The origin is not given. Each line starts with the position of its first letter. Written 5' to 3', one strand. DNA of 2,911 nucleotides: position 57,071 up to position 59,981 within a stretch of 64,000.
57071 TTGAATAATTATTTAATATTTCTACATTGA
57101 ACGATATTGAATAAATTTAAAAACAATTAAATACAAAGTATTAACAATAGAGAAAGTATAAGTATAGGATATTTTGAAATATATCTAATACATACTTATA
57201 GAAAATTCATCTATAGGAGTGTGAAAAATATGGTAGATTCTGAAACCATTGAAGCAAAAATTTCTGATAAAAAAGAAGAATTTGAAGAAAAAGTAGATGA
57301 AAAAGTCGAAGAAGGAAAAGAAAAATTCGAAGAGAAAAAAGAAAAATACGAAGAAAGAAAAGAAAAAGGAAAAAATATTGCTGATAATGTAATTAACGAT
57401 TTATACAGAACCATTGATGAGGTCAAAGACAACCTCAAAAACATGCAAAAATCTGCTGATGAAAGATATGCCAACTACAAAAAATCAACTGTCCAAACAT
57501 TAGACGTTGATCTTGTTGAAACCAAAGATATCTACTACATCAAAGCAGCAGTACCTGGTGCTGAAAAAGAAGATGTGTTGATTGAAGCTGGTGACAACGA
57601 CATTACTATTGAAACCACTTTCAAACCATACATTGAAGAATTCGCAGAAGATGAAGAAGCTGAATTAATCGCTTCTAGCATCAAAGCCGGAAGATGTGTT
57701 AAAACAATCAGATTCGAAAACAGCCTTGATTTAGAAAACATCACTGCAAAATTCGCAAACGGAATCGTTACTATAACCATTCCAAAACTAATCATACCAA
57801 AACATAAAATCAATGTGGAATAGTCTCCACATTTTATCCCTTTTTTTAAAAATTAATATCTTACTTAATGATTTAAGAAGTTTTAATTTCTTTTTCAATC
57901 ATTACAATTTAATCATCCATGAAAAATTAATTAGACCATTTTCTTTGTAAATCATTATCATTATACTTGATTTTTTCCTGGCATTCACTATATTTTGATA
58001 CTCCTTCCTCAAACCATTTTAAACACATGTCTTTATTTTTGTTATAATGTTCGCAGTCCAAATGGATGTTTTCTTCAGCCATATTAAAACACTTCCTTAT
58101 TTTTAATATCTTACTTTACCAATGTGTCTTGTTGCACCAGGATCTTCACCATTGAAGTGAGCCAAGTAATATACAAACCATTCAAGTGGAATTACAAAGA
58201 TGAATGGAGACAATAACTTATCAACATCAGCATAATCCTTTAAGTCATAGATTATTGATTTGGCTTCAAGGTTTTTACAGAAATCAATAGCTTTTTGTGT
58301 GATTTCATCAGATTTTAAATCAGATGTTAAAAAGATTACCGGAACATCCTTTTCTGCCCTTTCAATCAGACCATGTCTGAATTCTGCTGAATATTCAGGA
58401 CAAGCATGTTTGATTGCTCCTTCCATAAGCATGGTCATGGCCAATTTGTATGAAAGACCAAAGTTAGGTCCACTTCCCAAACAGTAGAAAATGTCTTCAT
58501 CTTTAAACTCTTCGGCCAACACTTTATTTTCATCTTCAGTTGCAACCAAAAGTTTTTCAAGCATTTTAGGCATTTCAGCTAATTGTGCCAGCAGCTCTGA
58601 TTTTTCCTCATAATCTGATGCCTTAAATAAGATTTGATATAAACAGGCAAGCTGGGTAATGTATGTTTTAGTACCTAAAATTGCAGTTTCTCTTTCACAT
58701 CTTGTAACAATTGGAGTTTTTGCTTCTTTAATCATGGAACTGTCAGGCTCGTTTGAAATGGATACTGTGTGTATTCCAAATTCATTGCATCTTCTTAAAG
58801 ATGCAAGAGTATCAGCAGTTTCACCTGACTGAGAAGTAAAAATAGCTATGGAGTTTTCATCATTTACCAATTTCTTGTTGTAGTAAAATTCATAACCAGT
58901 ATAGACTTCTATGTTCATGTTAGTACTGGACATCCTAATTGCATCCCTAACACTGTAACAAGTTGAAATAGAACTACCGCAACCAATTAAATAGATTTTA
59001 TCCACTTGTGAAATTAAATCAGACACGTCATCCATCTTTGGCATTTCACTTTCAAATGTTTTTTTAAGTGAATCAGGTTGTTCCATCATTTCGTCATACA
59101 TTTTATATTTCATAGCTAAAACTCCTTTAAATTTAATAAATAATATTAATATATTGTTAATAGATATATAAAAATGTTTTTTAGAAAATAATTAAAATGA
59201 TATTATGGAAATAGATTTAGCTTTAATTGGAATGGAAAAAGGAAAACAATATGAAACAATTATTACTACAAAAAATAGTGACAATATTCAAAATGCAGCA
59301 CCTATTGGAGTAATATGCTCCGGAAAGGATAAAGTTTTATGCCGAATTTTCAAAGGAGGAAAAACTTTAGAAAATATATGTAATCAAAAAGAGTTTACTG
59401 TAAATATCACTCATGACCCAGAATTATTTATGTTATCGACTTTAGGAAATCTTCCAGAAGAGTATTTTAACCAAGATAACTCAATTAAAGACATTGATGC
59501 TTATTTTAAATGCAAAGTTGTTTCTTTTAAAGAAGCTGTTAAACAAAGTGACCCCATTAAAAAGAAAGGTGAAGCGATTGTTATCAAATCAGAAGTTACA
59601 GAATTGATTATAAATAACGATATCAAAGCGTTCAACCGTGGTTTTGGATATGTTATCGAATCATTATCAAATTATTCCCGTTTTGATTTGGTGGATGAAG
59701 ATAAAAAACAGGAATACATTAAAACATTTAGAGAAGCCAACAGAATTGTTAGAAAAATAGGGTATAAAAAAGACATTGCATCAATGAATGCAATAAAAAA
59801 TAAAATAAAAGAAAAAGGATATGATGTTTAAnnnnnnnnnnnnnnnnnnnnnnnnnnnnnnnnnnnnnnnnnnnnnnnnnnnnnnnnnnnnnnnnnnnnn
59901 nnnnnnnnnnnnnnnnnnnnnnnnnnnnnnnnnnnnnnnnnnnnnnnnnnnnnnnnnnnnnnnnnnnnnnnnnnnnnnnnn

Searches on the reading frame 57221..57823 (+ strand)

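Call 100: search_protein_families(library=padloc, proteins=[window:57221-57823:+], max_evalue=0.001)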
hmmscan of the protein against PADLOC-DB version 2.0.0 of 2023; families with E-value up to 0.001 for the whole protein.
window:57221-57823:+ (200 aa): 0 families

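Call 101: search_protein_families(library=pfam, proteins=[window:57221-57823:+], max_evalue=0.001)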
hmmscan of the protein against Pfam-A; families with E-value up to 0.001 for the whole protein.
window:57221-57823:+ (200 aa): 2 families
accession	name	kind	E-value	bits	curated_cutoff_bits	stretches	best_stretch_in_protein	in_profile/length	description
PF00011.27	HSP20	-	9.3e-11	42.2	20.8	1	98-193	2-91/102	Hsp20/alpha crystallin family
PF01442.23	Apolipoprotein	-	0.00078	19.6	90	0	6-103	45-139/190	Apolipoprotein A1/A4/E domain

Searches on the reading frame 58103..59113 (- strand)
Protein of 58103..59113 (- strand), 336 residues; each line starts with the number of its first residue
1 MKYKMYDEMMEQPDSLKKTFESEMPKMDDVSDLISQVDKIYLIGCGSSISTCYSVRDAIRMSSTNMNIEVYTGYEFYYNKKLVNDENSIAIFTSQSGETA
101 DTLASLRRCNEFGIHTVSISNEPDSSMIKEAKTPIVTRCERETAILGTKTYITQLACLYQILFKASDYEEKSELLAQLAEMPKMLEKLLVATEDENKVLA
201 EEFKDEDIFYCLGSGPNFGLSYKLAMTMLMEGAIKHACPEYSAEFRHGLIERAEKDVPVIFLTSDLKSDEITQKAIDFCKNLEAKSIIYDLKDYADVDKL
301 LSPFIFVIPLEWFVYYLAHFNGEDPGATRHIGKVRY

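Call 12: search_protein_families(library=pfam, proteins=[window:58103-59113:-], max_evalue=0.001)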
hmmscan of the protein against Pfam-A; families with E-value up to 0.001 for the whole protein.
window:58103-59113:- (336 aa): 1 family
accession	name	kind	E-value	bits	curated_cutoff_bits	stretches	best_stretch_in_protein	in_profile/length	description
PF01380.27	SIS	-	2.8e-24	85.8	25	1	34-161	2-128/131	SIS domain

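Call 110: find_encoding_contigs(protein=window:58103-59113:-, flank=10000, max_places=8)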
Protein window:58103-59113:- (336 aa): 23 contigs read that carry it; 8 places shown.
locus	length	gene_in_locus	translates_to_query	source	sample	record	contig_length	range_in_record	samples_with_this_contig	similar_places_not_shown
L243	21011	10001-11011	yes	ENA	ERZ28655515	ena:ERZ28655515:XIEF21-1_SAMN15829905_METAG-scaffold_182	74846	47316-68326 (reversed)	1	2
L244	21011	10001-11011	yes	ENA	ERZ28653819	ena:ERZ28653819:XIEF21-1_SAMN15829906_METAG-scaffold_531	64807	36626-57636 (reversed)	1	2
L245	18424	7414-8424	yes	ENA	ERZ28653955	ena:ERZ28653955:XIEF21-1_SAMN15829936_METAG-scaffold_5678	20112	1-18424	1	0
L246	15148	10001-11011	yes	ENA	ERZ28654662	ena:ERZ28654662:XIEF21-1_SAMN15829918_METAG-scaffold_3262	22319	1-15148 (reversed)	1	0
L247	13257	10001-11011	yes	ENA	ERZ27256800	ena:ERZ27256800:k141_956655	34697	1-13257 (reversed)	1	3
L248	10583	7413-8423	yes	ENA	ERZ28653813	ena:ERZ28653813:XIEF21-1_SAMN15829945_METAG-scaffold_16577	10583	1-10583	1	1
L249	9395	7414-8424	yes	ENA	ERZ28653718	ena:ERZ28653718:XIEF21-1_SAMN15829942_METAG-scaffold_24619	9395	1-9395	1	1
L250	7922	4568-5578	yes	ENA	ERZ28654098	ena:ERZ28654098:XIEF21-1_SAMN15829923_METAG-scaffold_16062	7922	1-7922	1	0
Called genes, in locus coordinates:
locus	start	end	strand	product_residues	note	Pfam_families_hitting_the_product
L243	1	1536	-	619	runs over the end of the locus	PF00459:Inositol_P, PF01513:NAD_kinase, PF20143:NAD_kinase_C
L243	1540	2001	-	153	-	PF01862:PvlArgDC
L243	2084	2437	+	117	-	-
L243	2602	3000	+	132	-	PF21485:IF5A-like_N, PF01287:eIF-5a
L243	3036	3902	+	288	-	PF00491:Arginase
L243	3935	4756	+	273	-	PF12801:Fer4_5 (faint), PF12838:Fer4_7 (faint), PF00037:Fer4 (faint), PF12837:Fer4_6 (weak), PF13237:Fer4_10, PF13187:Fer4_9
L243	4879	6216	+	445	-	PF00860:Xan_ur_permease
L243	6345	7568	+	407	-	PF04455:Saccharop_dh_N, PF21571:ArgZ-like_C_1st, PF21570:ArgZ-like_C_2nd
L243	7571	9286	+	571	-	PF01979:Amidohydro_1, PF07969:Amidohydro_3 (faint), PF13382:Adenine_deam_C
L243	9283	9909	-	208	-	PF04289:DUF447_N, PF20766:DUF447_C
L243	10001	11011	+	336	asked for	PF01380:SIS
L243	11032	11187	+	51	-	-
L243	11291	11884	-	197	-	PF00011:HSP20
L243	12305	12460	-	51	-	-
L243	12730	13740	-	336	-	PF02369:Big_1 (faint)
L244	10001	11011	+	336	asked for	PF01380:SIS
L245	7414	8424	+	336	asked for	PF01380:SIS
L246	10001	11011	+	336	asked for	PF01380:SIS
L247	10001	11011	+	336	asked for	PF01380:SIS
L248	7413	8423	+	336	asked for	PF01380:SIS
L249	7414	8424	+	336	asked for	PF01380:SIS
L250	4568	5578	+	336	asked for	PF01380:SIS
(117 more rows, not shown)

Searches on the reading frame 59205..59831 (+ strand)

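Call 101: search_protein_families(library=pfam, proteins=[window:59205-59831:+], max_evalue=0.001)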
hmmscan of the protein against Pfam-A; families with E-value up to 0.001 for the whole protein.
window:59205-59831:+ (208 aa): 2 families
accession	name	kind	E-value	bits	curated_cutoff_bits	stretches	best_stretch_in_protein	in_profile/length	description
PF04289.18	DUF447_N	-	9e-25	87.3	24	1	16-112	1-95/114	Protein of unknown function (DUF447) N-terminal domain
PF20766.2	DUF447_C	-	1e-07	32.3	24.8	1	144-198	1-52/53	Protein of unknown function (DUF447)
